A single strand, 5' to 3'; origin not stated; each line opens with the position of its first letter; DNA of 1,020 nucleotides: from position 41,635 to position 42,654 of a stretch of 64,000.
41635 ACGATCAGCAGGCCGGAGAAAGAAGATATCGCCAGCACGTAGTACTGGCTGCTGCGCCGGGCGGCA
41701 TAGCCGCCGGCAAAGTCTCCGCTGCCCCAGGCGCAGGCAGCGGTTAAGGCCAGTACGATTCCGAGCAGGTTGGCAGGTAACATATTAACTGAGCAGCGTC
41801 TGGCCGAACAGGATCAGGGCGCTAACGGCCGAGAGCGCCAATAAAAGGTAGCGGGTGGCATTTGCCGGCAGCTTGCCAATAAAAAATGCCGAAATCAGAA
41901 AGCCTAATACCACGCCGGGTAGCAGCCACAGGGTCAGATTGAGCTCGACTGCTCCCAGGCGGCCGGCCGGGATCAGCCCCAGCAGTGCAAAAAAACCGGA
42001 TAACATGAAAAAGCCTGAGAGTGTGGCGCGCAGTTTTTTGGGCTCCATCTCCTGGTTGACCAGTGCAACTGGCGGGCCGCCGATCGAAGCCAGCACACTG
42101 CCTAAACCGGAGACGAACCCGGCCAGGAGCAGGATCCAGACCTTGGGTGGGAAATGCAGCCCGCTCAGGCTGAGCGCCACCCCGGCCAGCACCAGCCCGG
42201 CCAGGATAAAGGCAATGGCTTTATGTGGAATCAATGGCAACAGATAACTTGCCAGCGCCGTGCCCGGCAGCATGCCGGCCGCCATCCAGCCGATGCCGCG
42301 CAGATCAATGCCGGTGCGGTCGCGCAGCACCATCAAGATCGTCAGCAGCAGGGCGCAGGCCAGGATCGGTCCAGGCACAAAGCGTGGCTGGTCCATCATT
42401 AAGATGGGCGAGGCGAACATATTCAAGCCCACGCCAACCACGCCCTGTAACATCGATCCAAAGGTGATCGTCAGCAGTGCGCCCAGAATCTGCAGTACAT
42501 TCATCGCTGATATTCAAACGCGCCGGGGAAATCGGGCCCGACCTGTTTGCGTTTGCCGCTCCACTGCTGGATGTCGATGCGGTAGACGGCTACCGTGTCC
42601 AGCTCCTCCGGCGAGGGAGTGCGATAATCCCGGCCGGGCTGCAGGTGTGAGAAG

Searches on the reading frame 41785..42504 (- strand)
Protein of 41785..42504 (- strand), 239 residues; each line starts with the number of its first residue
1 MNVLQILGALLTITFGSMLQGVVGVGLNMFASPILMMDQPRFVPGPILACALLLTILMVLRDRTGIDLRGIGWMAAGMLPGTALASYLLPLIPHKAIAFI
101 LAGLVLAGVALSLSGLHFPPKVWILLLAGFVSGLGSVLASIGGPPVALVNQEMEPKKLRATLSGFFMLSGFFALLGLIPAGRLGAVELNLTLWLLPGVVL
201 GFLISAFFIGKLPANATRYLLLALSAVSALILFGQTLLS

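Call 22: find_encoding_contigs(protein=window:41785-42504:-, flank=10000, max_places=2)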
Protein window:41785-42504:- (239 aa): 3 contigs read that carry it; 2 places shown.
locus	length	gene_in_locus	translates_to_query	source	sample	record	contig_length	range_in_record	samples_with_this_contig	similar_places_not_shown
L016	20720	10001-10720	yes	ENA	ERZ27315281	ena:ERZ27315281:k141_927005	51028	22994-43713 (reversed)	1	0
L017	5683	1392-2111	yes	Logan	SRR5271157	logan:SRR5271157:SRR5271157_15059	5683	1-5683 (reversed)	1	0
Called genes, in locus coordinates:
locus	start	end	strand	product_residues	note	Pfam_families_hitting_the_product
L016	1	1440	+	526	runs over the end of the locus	PF12229:PG_binding_4, PF01476:LysM, PF03734:YkuD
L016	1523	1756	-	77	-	-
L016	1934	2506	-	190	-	PF01872:RibD_C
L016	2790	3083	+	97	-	-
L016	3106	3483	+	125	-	-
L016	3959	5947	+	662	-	-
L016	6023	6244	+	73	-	-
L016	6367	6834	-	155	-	PF13240:Zn_Ribbon_1 (weak), PF13248:Zn_ribbon_3 (weak)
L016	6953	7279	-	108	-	PF07883:Cupin_2 (weak)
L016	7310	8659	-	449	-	PF00232:Glyco_hydro_1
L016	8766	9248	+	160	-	PF00293:NUDIX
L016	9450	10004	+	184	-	PF04299:FMN_bind_2 (weak), PF01243:PNPOx_N, PF12900:Pyridox_ox_2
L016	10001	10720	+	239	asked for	PF01925:TauE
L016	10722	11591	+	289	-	-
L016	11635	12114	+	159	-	PF00111:Fer2, PF01799:Fer2_2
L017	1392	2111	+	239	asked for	PF01925:TauE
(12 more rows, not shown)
